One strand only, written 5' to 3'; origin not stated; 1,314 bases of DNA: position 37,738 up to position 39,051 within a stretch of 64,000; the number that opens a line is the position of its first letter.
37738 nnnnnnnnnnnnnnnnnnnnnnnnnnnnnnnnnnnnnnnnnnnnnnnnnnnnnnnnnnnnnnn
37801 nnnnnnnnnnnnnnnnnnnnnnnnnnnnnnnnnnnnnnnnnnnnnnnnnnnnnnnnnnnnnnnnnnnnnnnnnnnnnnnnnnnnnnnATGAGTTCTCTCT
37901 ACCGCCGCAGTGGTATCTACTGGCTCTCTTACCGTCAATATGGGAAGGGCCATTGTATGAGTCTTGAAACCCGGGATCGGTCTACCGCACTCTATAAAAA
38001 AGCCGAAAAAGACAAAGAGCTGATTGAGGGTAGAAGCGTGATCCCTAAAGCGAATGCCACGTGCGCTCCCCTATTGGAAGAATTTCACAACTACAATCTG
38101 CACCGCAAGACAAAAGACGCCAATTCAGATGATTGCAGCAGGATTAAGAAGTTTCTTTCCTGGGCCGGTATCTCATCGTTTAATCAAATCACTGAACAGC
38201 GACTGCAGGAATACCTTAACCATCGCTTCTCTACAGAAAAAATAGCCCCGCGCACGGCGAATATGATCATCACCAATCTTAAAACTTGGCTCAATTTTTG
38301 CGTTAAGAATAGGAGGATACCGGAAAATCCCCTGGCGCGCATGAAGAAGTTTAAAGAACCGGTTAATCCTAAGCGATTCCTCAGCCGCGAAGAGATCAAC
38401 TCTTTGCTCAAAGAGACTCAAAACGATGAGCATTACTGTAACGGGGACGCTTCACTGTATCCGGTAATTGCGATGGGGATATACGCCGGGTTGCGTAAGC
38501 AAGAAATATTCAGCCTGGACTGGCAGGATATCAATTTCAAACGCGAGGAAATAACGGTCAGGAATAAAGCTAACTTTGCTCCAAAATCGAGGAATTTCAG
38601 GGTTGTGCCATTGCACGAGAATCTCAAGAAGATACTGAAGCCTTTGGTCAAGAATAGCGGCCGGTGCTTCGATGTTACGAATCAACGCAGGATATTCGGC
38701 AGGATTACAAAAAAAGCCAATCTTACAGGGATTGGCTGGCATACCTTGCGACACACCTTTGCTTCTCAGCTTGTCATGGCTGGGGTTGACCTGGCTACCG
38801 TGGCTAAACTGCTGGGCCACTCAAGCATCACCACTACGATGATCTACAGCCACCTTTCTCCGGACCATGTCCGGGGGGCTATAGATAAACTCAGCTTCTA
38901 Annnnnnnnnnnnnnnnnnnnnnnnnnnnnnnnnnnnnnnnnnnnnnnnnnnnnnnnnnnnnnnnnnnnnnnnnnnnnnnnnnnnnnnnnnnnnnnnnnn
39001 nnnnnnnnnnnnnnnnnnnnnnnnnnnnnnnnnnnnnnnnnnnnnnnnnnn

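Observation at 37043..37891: Lysogeny-module cargo: lipoprotein, truncated CI-paralog HTH and a small TM protein co-transcribed with cI and int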

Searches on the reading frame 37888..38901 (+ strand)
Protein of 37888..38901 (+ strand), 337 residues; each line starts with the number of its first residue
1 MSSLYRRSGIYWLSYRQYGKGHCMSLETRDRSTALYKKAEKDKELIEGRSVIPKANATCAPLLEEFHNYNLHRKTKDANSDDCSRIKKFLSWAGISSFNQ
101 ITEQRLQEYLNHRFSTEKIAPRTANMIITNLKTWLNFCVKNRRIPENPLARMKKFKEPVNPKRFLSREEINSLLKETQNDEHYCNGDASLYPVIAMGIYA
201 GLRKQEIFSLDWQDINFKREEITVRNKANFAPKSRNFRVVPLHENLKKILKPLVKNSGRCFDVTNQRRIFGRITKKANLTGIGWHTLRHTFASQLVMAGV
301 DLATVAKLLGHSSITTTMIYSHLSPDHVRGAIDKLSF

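Call 6: search_protein_families(library=pfam, proteins=[window:37888-38901:+], max_evalue=0.1)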
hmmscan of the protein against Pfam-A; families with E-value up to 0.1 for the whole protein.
window:37888-38901:+ (337 aa): 5 families
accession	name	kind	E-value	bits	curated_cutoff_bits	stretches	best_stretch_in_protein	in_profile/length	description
PF00589.27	Phage_integrase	-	1.2e-26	93.9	27.1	1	164-325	2-170/172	Phage integrase family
PF13102.12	Phage_int_SAM_5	-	3.3e-05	24.6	22.3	1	80-150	26-94/98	Phage integrase SAM-like domain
PF13495.12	Phage_int_SAM_4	-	3.4e-05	24.6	27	1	70-132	10-72/85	Phage integrase, N-terminal SAM-like domain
PF24624.1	Int_N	-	0.00082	20.5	27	1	69-156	13-100/100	Phage integrase, N-terminal domain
PF02899.23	Phage_int_SAM_1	-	0.019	15.7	22.3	1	73-134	16-75/83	Phage integrase, N-terminal SAM-like domain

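Call 7: search_protein_families(library=phrogs, proteins=[window:37888-38901:+], max_evalue=0.1)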
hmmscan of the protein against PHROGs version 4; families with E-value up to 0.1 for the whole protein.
window:37888-38901:+ (337 aa): 13 families
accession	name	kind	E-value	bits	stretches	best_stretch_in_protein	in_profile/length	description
phrog_1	-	integration and excision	2.1e-62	213.3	1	6-335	119-447/611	integrase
phrog_216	-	integration and excision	1.3e-41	143.7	1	123-337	14-238/301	integrase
phrog_7685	-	integration and excision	1.5e-14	55.1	1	234-334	124-234/240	integrase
phrog_7269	-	integration and excision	4.4e-14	53.2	1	264-333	11-79/89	integrase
phrog_35951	-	unknown function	1.4e-06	29.7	1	271-331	10-70/97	-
phrog_23271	-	unknown function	2.9e-06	28.1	1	284-321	11-48/67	-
phrog_25190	-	integration and excision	0.00061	21.1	1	264-330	29-96/109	integrase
phrog_34557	-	integration and excision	0.0008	20.2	1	278-323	121-166/183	integrase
phrog_5830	-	integration and excision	0.00091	19.5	1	122-251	63-187/318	integrase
phrog_24633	-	unknown function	0.0021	18.2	1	276-323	212-259/367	-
phrog_23374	-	unknown function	0.0069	17.5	1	11-69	19-75/80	-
phrog_9208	-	integration and excision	0.0083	17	1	281-322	187-228/241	integrase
phrog_37709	-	unknown function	0.034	15.1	1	189-220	76-107/116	-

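Call 47: find_related_loci(query=window:37888-38901:+, collection=viral_contigs, flank=4000)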
Query window:37888-38901:+ (337 aa) in viral_contigs; peptide patterns used: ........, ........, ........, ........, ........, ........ (x = any residue, [..] = any of these).
61 stretches matched a pattern; 43 encode a relative of the query (tblastn E <= 1e-3); 43 distinct loci.
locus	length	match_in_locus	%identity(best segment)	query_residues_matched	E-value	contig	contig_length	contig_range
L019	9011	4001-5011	82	1-337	0e+0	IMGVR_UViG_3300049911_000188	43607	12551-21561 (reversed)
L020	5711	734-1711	30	3-335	1e-30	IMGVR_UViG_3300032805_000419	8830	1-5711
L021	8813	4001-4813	29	72-335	3e-29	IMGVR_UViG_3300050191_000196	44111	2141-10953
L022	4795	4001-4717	30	98-335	4e-28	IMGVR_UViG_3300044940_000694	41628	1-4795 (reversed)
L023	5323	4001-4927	27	8-328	1e-27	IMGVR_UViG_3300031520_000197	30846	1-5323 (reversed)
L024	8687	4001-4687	33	113-336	7e-29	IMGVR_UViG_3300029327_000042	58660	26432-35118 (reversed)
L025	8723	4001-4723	30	94-332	2e-27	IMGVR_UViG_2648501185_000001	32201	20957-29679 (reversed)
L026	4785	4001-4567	33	152-336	9e-27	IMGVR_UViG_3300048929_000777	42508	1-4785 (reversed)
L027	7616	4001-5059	30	4-337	1e-30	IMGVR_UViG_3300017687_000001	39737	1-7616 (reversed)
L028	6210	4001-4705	30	87-336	2e-23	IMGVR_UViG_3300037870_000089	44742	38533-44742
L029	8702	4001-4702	28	88-335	4e-23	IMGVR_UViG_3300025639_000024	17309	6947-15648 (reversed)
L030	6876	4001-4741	27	82-335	3e-20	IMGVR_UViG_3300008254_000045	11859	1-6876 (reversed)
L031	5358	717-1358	26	98-336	5e-17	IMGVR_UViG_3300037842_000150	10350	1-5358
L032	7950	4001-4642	26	98-336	5e-17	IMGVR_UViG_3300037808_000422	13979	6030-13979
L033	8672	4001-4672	26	98-336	1e-16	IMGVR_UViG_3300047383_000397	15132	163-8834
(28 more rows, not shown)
